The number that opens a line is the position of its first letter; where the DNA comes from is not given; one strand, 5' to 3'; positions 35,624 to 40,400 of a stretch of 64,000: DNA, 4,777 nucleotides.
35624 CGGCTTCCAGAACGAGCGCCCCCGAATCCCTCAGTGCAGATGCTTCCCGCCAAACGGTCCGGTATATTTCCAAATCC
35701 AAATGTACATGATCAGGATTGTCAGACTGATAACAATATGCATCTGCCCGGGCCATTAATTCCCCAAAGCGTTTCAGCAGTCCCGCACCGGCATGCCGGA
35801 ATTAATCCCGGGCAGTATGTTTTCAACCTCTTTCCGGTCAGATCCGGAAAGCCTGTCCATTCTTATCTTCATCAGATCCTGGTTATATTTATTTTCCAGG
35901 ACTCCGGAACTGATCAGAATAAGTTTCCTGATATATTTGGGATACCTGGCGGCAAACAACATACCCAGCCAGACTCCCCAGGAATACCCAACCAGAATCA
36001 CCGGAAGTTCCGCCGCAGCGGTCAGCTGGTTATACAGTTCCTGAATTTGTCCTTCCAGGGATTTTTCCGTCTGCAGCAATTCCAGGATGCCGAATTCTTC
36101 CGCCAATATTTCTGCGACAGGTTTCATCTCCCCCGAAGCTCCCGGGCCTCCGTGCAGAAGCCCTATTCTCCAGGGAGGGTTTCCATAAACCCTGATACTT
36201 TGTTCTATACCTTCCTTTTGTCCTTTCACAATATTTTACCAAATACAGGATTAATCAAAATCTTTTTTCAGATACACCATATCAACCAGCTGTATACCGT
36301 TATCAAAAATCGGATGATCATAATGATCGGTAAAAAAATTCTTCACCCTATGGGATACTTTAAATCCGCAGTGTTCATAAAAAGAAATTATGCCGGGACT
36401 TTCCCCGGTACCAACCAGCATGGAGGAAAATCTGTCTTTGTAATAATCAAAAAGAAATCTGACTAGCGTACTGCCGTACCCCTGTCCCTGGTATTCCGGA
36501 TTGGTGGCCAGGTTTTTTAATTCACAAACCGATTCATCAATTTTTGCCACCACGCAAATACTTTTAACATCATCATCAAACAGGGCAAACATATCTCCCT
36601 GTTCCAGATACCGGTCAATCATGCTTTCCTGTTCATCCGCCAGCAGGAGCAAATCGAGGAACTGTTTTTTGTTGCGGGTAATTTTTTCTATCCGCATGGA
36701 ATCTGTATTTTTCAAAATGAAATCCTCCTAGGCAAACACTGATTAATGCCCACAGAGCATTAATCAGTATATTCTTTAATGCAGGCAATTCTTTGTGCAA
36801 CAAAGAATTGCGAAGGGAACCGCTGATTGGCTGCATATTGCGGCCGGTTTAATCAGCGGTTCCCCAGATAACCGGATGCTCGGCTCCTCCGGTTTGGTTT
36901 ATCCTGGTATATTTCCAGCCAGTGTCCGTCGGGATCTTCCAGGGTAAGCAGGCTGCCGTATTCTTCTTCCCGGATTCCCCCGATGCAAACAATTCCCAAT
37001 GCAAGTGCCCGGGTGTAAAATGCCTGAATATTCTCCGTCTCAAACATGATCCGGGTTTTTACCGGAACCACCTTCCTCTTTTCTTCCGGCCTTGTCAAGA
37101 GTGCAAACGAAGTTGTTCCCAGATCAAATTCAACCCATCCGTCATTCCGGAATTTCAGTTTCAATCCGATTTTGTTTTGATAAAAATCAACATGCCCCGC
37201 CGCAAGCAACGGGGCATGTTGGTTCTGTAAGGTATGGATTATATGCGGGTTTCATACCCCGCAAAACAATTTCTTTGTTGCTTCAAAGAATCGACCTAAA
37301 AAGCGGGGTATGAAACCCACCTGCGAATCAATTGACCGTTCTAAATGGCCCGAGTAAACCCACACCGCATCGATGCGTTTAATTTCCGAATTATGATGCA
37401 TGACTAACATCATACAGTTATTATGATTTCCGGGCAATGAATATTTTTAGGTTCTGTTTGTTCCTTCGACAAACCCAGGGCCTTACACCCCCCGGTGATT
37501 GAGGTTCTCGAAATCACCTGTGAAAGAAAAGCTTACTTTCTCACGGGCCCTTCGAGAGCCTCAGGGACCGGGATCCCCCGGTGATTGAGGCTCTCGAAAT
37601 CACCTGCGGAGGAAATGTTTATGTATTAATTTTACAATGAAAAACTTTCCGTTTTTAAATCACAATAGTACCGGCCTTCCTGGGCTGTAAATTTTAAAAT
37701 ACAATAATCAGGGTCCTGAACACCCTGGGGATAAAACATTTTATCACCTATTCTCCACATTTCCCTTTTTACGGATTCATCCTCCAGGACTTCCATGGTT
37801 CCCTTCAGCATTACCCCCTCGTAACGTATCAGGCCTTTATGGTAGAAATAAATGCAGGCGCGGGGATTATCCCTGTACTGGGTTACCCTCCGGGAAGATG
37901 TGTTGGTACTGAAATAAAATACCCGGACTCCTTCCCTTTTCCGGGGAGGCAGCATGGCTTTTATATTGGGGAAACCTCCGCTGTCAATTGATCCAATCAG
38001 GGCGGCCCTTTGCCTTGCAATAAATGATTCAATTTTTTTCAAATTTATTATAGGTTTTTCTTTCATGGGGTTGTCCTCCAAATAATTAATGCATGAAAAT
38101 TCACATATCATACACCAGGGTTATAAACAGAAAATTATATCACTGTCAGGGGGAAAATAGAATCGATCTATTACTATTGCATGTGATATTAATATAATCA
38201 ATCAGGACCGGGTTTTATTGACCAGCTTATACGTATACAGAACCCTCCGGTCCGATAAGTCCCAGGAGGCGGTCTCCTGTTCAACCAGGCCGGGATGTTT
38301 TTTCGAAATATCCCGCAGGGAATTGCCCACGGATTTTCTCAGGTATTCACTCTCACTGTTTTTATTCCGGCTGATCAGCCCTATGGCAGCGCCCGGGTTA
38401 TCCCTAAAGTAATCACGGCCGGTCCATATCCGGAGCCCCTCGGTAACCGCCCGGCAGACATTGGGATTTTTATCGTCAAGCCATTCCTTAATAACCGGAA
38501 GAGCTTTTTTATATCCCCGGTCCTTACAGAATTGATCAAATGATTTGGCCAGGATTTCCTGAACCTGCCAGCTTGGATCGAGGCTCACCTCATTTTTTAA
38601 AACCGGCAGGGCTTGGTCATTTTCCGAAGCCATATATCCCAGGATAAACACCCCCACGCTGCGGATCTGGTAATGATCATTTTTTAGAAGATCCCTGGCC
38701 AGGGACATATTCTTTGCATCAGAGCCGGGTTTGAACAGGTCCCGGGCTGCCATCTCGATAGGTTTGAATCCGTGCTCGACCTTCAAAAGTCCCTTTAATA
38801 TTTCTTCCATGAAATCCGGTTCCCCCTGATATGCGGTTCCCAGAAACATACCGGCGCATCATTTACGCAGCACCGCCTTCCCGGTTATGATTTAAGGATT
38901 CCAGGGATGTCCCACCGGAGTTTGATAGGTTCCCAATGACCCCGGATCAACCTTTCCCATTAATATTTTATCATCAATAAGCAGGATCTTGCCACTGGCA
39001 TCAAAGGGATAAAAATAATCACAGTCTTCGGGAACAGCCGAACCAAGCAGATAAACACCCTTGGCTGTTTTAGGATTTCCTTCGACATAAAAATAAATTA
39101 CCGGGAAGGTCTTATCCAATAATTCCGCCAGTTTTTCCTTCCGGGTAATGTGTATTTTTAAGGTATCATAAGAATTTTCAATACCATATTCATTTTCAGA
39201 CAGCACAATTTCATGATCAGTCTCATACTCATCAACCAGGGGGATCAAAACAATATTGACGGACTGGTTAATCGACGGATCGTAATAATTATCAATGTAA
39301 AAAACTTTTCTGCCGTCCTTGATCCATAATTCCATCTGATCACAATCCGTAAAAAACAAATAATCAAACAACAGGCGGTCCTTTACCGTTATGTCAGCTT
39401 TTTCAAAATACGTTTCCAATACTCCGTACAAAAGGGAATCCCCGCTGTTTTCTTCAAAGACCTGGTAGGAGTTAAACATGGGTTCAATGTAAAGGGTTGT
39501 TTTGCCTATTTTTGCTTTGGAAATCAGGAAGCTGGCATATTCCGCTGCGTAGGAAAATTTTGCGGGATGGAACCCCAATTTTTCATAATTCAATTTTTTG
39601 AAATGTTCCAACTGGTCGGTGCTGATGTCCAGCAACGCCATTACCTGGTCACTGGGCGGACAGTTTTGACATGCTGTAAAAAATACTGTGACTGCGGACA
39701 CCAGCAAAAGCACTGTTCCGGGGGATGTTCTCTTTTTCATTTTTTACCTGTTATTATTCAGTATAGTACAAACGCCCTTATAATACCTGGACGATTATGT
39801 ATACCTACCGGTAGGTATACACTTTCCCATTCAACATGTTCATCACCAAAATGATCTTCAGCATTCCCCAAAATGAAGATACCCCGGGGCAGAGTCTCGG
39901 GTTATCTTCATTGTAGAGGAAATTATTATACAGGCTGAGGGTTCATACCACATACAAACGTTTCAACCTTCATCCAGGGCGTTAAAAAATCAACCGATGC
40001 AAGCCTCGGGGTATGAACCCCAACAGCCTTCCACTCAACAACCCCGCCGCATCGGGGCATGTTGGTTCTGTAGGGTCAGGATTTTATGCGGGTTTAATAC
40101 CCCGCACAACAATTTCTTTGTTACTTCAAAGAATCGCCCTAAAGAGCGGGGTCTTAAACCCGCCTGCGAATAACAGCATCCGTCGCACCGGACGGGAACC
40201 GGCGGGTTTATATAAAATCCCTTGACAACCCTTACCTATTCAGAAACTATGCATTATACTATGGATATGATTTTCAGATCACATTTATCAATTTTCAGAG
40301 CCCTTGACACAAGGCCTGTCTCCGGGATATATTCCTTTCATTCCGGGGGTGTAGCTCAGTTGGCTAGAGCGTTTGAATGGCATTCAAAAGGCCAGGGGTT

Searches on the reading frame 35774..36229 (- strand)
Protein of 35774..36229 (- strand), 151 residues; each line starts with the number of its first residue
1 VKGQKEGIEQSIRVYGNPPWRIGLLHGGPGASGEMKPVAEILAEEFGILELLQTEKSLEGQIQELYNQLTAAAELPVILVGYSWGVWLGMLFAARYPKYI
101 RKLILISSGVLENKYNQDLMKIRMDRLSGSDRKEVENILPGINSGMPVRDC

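Call 28: search_protein_families(library=pfam, proteins=[window:35774-36229:-], max_evalue=0.01)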
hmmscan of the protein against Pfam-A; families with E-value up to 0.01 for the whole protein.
window:35774-36229:- (151 aa): 2 families
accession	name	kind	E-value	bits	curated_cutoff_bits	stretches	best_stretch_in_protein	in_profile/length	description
PF00561.26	Abhydrolase_1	-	1.2e-05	25.6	25.8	1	76-111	70-103/245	alpha/beta hydrolase fold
PF12146.15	Hydrolase_4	-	9.5e-05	22.2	27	1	71-117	72-120/239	Serine aminopeptidase, S33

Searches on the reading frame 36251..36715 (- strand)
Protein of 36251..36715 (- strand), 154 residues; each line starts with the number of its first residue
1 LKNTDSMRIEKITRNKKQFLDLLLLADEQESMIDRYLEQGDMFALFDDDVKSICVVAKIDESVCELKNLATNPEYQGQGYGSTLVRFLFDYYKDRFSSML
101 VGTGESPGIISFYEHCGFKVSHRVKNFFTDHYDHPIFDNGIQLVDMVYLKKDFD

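Call 28: search_protein_families(library=pfam, proteins=[window:36251-36715:-], max_evalue=0.01)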
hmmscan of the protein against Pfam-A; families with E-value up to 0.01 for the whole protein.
window:36251-36715:- (154 aa): 7 families
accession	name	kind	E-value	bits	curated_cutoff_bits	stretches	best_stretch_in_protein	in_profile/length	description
PF13508.13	Acetyltransf_7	-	4.6e-11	43.4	27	1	50-120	14-84/84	Acetyltransferase (GNAT) domain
PF00583.31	Acetyltransf_1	-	2.4e-10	41.1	20.7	1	40-118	34-116/116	Acetyltransferase (GNAT) family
PF13673.13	Acetyltransf_10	-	8e-09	36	23.6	1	32-124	21-113/128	Acetyltransferase (GNAT) domain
PF13527.13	Acetyltransf_9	-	0.00032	21.1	25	1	68-120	77-126/127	Acetyltransferase (GNAT) domain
PF13718.12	GNAT_acetyltr_2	-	0.00046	20.1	24.6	1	69-99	102-132/229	GNAT acetyltransferase 2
PF08445.16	FR47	-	0.0011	19.3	22.1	1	60-121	18-80/86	FR47-like protein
PF14542.12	Acetyltransf_CG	-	0.0017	18.9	30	1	59-94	20-55/80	GCN5-related N-acetyl-transferase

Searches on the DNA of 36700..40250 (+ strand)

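Call 27: search_rna_families(source=window, start=36700, end=40250, threshold=evalue, max_evalue=10)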
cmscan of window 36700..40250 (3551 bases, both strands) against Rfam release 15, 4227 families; matches with E-value up to 10: 10.
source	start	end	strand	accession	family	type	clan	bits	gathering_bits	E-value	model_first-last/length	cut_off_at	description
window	38071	38157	+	RF00267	snoR64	Gene; snRNA; snoRNA; CD-box;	-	21.8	45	1.3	1-94/94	no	Small nucleolar RNA R64/Z200 family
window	39567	39614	-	RF02427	SpF10_sRNA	Gene; sRNA;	-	21.2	60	1.1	1-57/57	no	Streptococcus sRNA SpF10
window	37240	37325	+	RF04027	mir-1422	Gene; miRNA;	-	20.3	60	4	1-84/84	no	mir-1422 microRNA precursor family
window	39288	39375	-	RF00310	snoZ165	Gene; snRNA; snoRNA; CD-box;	-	19.4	90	5.3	1-92/92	no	Small nucleolar RNA Z165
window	39539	39617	-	RF01429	snoR130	Gene; snRNA; snoRNA; CD-box;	-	18.9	40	5.3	1-122/122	no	small nucleolar RNA snoR130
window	36815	36872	+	RF02802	PyrR204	Gene; snRNA; snoRNA; HACA-box;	-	18.2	71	2.9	1-57/57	no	Pyrobaculum sRNA 204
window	37487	37574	+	RF00821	mir-249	Gene; miRNA;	-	18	70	2.5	1-97/97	no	mir-249 microRNA precursor family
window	37158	37183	-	RF01320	CRISPR-DR7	Gene; CRISPR;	CL00015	17.8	37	7.4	1-37/37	no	CRISPR RNA direct repeat element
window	37170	37268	-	RF02621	BSnc120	Gene; sRNA;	-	16.6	114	5.8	1-88/88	no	Brucella sRNA 120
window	37524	37660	-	RF02870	ncS035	Gene; sRNA;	-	14.8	79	3.4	1-168/168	no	Burkholderia sRNA 35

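Call 47: build_rna_model(alignment_id=A1, structure=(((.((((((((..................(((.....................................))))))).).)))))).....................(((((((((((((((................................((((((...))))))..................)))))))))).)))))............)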
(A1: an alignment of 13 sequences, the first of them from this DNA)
Model R1 built from alignment A1 (13 sequences, 215 columns); structure: as given.
model positions 145; base pairs 35; branch points 1; effective number of sequences 1.88; information 0.59 bits per position. Calibrated on 0.2 Mb of random sequence (short: E-values are rough).
structure used (alignment columns):
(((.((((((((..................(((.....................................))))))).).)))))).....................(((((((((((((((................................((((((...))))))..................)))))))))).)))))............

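Call 48: search_with_rna_model(model_id=R1, sources=[window, L002, L009, L012, L013, L015, L023, L026, L027, L035, L037, L041, L042, L045, L046, L010, L011, L014, L016, L017, L018, L019, L020, L021, L022, L024, L025, L028, L029, L030, L031, L032, L033, L034, L036, L038, L039, L040], max_evalue=1)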
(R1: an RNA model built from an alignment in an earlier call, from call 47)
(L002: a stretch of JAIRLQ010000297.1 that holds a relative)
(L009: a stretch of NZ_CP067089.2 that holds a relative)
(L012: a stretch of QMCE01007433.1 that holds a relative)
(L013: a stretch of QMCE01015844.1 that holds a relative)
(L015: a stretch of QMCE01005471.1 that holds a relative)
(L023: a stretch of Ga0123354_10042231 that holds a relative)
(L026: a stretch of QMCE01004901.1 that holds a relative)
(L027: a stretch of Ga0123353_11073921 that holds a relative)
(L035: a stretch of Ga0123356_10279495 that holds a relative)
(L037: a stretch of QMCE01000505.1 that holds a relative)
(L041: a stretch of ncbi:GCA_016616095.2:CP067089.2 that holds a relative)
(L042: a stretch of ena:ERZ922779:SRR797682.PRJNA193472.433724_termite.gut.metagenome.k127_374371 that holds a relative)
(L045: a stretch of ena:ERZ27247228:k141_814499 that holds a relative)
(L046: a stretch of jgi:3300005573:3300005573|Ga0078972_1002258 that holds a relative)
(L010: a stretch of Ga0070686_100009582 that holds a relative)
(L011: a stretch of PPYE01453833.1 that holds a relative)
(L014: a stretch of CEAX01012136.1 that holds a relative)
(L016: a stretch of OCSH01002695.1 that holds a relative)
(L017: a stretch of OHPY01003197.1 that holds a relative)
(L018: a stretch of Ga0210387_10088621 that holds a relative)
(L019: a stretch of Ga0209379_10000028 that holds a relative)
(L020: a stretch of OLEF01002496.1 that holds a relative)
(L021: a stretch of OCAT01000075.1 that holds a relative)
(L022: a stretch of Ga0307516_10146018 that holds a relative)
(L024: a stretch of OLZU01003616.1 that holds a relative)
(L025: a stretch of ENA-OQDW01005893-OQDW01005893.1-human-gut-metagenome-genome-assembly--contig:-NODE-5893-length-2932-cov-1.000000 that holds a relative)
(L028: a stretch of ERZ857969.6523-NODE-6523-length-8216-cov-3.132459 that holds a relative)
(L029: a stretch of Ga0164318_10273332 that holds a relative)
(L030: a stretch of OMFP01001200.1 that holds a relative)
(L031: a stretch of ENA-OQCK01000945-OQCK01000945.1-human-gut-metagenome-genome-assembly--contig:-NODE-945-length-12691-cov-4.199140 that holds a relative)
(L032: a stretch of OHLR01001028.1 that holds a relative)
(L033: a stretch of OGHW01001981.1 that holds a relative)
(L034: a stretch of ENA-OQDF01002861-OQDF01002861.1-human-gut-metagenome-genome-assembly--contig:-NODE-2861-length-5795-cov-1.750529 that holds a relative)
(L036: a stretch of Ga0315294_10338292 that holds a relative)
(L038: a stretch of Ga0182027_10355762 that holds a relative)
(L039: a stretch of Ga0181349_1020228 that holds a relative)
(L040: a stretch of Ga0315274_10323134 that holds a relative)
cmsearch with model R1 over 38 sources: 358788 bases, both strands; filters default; matches with E-value up to 1: 42.
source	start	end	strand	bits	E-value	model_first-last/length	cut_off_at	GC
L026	4311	4455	+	169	6.8e-35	1-145/145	no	0.41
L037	11651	11795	-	165.5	4.1e-34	1-145/145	no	0.4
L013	6431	6575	+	149.4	1.6e-30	1-145/145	no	0.4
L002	1974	2120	-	143.6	3.1e-29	1-145/145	no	0.49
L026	2223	2369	+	140.9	1.2e-28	1-145/145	no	0.49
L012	5051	5206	+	140.5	1.5e-28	1-145/145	no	0.42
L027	2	160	-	127.1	1.4e-25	1-145/145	no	0.45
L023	4563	4750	+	125.4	3.4e-25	1-145/145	no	0.42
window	56457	56638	+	124.4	5.7e-25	1-145/145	no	0.45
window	37186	37332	+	122.6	1.4e-24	1-145/145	no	0.46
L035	56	217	+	119.3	7.6e-24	1-145/145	no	0.43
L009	748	903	+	116.5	3.2e-23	1-145/145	no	0.42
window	40034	40175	+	115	7.1e-23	1-145/145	no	0.49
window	9574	9754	+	109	1.5e-21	1-145/145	no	0.46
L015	1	99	-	100.2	1.3e-19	1-99/145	3'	0.36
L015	149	264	+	37.8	9.5e-06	1-145/145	no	0.41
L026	4370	4445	-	34.6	4.9e-05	58-133/145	no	0.38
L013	6490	6565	-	31.7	0.00022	58-133/145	no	0.38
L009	822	892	-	28.2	0.0013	59-133/145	no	0.41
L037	11661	11736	+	28.2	0.0013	58-133/145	no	0.37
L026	1780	1924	-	23.6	0.014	1-145/145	no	0.43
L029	917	999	-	21.7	0.036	1-145/145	no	0.3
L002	1987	2058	+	19.2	0.13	61-132/145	no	0.5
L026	2285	2354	-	17.7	0.29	62-131/145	no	0.46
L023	4650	4739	-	16.9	0.43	59-133/145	no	0.37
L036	168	229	-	16.8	0.45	1-145/145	no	0.47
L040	571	632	-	16.8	0.45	1-145/145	no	0.47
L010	3705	3784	+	16.8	0.46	1-145/145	no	0.38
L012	5101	5242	-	16.2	0.62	1-145/145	no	0.38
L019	2841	2892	-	16.1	0.64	1-145/145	no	0.38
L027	14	101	+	15.6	0.84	60-133/145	no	0.43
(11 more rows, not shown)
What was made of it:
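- Checked: Family E: 37186-37332 and 40034-40175, plus a degenerate copy at 60781-60850 (covariance model E = 1e-6, call 48).
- In the one within-contig inverted pair (L015) the orientation is mixed (call 48).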

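Call 72: search_with_rna_model(model_id=R1, sources=[L048, L049, L050, L051, L043, L044, L047, L001], max_evalue=1)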
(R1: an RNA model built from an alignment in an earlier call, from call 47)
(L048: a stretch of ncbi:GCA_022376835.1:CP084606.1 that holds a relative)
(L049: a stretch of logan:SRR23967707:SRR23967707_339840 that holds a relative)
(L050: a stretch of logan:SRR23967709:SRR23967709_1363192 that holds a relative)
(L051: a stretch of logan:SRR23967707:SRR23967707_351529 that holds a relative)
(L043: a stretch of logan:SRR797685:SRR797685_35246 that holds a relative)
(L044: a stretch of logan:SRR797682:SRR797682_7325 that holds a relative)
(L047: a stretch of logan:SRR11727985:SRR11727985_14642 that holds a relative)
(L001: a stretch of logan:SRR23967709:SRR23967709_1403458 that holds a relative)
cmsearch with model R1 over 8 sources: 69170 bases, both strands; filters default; matches with E-value up to 1: 3.
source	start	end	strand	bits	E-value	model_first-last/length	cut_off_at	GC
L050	1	28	+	24.5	0.0017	118-145/145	5'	0.32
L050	2719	2773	-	17.4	0.064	109-145/145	5'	0.51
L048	13815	13861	-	15.8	0.15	1-145/145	no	0.34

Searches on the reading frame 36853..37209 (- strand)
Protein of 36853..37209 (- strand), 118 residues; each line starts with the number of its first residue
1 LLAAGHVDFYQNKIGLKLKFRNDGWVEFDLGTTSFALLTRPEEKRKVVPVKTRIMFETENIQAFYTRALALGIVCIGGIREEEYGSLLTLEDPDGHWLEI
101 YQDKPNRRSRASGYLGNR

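Call 28: search_protein_families(library=pfam, proteins=[window:36853-37209:-], max_evalue=0.01)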
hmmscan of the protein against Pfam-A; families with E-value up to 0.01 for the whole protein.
window:36853-37209:- (118 aa): 3 families
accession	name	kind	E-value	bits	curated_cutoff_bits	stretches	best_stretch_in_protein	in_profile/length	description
PF00903.31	Glyoxalase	-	7.4e-10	39.7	20.6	1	7-100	16-121/121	Glyoxalase/Bleomycin resistance protein/Dioxygenase superfamily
PF12681.13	Glyoxalase_2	-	0.00069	20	30.1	1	8-100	16-113/118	Glyoxalase-like domain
PF18029.7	Glyoxalase_6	-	0.0019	19.2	23.6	1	7-98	13-103/106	Glyoxalase-like domain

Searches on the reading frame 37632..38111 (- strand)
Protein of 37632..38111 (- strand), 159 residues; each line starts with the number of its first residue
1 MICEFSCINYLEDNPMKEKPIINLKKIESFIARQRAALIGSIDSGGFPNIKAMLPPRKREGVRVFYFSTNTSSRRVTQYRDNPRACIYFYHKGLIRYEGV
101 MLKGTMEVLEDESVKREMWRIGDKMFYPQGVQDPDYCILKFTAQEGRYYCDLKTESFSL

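Call 28: search_protein_families(library=pfam, proteins=[window:37632-38111:-], max_evalue=0.01)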
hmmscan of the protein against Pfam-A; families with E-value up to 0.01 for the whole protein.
window:37632-38111:- (159 aa): 3 families
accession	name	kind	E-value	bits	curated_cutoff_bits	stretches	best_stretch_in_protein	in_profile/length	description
PF01243.27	PNPOx_N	-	4.6e-16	59.7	28.1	1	25-150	3-120/120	Pyridoxamine 5'-phosphate oxidase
PF16242.11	Pyrid_ox_like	-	2.1e-14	53.8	28.8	1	25-149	4-125/149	Pyridoxamine 5'-phosphate oxidase like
PF12900.13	Pyridox_ox_2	-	0.0044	17.4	27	1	48-130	25-111/140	Pyridoxamine 5'-phosphate oxidase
